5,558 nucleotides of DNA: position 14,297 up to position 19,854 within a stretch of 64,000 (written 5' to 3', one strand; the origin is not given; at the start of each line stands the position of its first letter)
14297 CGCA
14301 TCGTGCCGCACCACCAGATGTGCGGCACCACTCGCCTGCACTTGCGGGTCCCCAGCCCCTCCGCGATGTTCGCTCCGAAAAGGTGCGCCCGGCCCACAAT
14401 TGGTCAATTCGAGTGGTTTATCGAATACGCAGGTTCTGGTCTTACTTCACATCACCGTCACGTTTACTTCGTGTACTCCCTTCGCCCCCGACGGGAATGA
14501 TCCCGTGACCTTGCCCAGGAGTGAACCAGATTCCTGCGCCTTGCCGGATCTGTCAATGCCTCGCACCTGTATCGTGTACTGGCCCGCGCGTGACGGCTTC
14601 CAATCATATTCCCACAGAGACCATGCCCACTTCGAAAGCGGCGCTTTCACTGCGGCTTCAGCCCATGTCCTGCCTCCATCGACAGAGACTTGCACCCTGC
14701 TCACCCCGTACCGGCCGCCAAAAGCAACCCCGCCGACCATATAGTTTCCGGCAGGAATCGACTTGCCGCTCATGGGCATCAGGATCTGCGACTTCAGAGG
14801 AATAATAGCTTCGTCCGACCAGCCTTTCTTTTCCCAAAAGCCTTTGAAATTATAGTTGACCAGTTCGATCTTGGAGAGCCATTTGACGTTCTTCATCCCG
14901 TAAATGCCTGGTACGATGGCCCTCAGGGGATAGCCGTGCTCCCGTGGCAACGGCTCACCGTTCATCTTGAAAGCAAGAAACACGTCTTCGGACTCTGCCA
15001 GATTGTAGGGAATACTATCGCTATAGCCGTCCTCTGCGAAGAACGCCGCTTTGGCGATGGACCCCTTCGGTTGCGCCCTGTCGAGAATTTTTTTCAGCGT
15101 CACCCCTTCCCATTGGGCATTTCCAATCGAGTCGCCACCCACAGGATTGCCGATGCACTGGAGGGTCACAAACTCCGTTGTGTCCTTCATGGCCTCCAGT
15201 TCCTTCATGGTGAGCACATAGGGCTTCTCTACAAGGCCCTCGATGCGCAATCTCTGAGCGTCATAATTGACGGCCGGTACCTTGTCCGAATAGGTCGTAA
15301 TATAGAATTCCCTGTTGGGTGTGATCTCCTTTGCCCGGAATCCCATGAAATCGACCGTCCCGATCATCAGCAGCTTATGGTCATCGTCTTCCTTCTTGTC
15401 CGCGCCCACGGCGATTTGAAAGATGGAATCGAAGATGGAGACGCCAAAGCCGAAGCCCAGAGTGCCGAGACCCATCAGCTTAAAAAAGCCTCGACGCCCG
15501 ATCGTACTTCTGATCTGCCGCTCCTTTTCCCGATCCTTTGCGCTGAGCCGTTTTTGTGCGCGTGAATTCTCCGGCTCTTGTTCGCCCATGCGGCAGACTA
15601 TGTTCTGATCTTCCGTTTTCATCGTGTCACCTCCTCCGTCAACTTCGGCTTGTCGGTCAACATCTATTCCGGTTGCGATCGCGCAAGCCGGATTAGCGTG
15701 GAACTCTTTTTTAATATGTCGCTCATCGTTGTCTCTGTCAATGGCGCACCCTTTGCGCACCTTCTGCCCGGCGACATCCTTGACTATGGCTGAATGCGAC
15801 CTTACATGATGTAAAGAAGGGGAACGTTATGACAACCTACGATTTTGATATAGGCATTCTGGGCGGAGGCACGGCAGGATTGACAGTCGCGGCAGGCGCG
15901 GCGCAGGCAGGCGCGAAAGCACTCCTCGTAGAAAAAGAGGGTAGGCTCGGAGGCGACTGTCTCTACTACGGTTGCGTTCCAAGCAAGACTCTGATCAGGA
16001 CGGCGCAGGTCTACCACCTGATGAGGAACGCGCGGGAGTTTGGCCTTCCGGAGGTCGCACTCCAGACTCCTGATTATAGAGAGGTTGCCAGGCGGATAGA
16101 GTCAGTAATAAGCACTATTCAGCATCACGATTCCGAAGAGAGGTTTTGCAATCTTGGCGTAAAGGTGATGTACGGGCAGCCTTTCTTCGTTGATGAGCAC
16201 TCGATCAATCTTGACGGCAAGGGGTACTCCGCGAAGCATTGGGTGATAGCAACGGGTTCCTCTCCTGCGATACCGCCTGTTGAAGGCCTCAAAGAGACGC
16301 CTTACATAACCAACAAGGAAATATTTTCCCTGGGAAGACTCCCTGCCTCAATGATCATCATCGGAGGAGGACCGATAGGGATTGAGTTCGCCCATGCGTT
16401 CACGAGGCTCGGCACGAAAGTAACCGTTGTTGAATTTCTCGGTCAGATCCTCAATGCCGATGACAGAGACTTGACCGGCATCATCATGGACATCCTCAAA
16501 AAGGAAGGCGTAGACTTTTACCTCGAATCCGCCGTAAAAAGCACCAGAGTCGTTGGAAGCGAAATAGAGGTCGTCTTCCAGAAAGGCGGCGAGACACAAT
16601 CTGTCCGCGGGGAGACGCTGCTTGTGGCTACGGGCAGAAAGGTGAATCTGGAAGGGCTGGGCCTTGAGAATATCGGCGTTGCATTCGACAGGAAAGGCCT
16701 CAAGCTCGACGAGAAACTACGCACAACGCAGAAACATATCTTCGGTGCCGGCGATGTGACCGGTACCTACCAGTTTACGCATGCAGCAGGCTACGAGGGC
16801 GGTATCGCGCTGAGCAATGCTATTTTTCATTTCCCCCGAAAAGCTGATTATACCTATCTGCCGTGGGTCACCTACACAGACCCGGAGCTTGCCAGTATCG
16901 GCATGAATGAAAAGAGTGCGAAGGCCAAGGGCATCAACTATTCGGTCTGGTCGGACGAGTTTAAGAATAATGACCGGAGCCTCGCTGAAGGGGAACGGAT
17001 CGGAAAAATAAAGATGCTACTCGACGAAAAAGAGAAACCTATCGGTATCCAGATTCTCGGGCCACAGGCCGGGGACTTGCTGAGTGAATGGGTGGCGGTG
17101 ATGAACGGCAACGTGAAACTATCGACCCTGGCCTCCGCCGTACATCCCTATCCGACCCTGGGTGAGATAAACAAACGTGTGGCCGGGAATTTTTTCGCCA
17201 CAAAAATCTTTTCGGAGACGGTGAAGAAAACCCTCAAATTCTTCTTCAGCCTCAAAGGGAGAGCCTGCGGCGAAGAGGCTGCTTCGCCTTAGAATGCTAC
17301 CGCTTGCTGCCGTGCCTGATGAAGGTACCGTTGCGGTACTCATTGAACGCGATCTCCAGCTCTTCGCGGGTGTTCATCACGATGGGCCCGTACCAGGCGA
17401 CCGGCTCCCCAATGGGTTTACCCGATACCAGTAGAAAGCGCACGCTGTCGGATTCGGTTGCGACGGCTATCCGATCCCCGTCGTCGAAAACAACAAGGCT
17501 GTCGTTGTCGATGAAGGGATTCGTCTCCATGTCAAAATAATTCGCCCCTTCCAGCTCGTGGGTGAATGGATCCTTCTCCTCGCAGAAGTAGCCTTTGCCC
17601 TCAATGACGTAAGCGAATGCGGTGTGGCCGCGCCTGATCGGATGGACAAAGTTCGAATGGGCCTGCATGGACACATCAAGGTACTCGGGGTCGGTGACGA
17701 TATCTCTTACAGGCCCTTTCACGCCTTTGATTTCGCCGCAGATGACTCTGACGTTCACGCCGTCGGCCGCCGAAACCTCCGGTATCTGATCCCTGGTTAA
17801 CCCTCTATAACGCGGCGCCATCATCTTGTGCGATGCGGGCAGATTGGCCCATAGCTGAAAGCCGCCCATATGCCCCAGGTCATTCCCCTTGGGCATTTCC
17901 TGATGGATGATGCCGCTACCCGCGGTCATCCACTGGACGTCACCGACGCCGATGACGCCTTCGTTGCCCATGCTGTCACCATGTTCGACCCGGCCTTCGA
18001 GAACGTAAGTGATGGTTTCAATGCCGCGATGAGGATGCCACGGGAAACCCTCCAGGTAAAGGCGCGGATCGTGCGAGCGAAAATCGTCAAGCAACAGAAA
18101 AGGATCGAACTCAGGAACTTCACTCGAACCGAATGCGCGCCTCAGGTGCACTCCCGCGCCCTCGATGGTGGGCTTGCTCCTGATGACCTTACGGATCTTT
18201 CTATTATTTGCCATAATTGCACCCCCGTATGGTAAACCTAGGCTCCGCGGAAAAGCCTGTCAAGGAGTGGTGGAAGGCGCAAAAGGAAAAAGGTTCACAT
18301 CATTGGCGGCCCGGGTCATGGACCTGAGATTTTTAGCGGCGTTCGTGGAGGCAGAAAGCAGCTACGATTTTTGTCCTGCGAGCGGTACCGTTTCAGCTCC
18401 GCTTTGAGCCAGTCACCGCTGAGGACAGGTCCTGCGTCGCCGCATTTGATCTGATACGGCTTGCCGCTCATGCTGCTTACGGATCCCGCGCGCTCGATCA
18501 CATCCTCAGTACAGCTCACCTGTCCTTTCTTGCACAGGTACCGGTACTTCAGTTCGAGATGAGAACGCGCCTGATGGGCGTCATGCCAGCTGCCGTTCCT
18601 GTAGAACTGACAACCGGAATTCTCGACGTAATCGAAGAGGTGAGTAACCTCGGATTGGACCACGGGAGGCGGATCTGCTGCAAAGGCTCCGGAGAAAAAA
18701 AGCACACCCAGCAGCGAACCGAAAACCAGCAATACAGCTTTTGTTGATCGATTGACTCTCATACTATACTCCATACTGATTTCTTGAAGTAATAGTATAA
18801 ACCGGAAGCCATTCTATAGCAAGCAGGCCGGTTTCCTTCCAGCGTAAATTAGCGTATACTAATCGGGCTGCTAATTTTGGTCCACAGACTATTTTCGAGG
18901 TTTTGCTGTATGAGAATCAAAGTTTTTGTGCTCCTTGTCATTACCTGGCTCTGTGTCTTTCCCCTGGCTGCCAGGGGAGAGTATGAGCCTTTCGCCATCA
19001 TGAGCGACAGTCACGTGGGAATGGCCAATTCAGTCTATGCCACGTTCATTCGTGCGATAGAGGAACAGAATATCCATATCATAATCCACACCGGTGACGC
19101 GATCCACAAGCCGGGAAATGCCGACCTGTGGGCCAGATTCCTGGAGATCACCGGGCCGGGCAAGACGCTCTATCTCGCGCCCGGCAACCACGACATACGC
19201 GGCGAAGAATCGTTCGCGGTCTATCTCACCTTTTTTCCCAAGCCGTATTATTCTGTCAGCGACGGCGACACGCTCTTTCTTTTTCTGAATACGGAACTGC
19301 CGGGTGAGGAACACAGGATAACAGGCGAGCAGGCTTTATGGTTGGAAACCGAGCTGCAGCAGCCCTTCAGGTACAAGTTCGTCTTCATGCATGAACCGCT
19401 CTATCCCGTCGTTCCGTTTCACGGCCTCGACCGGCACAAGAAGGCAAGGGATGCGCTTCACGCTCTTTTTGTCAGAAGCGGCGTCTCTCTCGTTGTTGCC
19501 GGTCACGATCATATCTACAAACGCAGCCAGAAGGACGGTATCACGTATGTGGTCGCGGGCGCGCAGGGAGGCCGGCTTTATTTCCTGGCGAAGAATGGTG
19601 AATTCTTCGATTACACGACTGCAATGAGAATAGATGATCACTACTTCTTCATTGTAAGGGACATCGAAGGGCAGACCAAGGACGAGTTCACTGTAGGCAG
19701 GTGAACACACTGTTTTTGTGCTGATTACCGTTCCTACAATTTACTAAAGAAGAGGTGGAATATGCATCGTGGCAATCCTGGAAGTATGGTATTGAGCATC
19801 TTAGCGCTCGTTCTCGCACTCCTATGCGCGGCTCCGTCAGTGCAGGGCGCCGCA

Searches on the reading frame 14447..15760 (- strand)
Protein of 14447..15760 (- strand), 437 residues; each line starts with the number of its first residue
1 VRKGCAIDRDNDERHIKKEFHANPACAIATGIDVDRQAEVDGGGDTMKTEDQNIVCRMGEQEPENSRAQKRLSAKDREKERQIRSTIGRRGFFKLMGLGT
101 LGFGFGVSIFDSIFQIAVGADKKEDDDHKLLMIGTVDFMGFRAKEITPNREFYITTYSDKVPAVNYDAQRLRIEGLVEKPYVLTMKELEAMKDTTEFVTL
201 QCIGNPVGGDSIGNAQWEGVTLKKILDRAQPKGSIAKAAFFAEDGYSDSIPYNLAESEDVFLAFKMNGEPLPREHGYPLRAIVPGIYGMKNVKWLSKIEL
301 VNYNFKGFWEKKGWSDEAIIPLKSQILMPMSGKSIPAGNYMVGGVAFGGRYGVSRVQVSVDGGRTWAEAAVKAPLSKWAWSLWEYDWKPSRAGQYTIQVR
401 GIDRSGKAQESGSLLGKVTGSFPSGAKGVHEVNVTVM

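Call 37: search_protein_families(library=pfam, proteins=[window:14447-15760:-], max_evalue=0.00001)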
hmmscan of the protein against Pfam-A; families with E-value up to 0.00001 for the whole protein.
window:14447-15760:- (437 aa): 2 families
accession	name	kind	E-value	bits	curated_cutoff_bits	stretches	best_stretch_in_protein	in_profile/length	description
PF00174.25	Oxidored_molyb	-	7.9e-46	156.2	24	1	160-309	3-169/169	Oxidoreductase molybdopterin binding domain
PF03404.22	Mo-co_dimer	-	2.5e-09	37.7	22.7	1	321-411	8-116/138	Mo-co oxidoreductase dimerisation domain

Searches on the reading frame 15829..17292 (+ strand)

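Call 37: search_protein_families(library=pfam, proteins=[window:15829-17292:+], max_evalue=0.00001)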
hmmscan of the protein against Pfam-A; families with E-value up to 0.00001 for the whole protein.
window:15829-17292:+ (487 aa): 9 families
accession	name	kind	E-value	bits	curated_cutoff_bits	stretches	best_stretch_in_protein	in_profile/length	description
PF07992.20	Pyr_redox_2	-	3.5e-60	204.4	26.1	1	7-324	2-291/291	Pyridine nucleotide-disulphide oxidoreductase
PF02852.28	Pyr_redox_dim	-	2.1e-23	83.1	25.3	1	345-447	2-105/110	Pyridine nucleotide-disulphide oxidoreductase, dimerisation domain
PF00070.33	Pyr_redox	-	8.5e-20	71.5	22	1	175-250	2-79/82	Pyridine nucleotide-disulphide oxidoreductase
PF13738.12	Pyr_redox_3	-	1.9e-10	40.9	30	1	124-307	114-304/305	Pyridine nucleotide-disulphide oxidoreductase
PF01134.28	GIDA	-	7.3e-10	38.9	22.1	0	7-72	1-60/391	Glucose inhibited division protein A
PF13450.12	NAD_binding_8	-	8e-10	39.3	21.9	1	10-47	1-38/68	NAD(P)-binding Rossmann-like domain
PF12831.13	FAD_oxidored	-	2.4e-09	37.4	27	1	7-43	1-37/416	FAD dependent oxidoreductase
PF03486.20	HI0933_like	-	5.5e-07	29.7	50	0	7-42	2-37/244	HI0933-like protein Rossmann domain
PF01266.30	DAO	-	6.2e-06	26.4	27.9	0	7-41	1-35/353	FAD dependent oxidoreductase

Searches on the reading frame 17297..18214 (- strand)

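Call 38: search_protein_families(library=pfam, proteins=[window:17297-18214:-], max_evalue=0.00001)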
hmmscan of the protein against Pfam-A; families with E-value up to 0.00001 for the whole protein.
window:17297-18214:- (305 aa): 2 families
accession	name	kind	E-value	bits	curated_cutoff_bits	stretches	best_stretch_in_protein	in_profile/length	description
PF02678.22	Pirin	-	3e-33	114.5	26.1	1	22-122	2-107/108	Pirin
PF05726.19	Pirin_C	-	3.6e-28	98.4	27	1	178-298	1-102/103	Pirin C-terminal cupin domain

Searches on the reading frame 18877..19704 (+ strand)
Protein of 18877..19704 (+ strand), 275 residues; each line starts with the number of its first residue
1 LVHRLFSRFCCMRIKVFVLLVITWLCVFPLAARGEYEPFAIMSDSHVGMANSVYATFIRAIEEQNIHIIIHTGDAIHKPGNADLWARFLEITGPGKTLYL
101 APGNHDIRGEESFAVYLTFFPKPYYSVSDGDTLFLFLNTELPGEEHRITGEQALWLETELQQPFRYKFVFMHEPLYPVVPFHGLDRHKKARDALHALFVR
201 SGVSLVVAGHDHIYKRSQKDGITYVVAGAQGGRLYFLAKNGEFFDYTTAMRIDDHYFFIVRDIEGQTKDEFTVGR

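Call 38: search_protein_families(library=pfam, proteins=[window:18877-19704:+], max_evalue=0.00001)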
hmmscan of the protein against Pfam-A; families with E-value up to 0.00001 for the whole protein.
window:18877-19704:+ (275 aa): 2 families
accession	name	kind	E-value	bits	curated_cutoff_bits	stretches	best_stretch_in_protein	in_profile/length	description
PF00149.33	Metallophos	-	2.1e-16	61.4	21.5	1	38-214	2-191/191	Calcineurin-like phosphoesterase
PF12850.12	Metallophos_2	-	1.1e-11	45.4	27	1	40-233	4-138/154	Calcineurin-like phosphoesterase superfamily domain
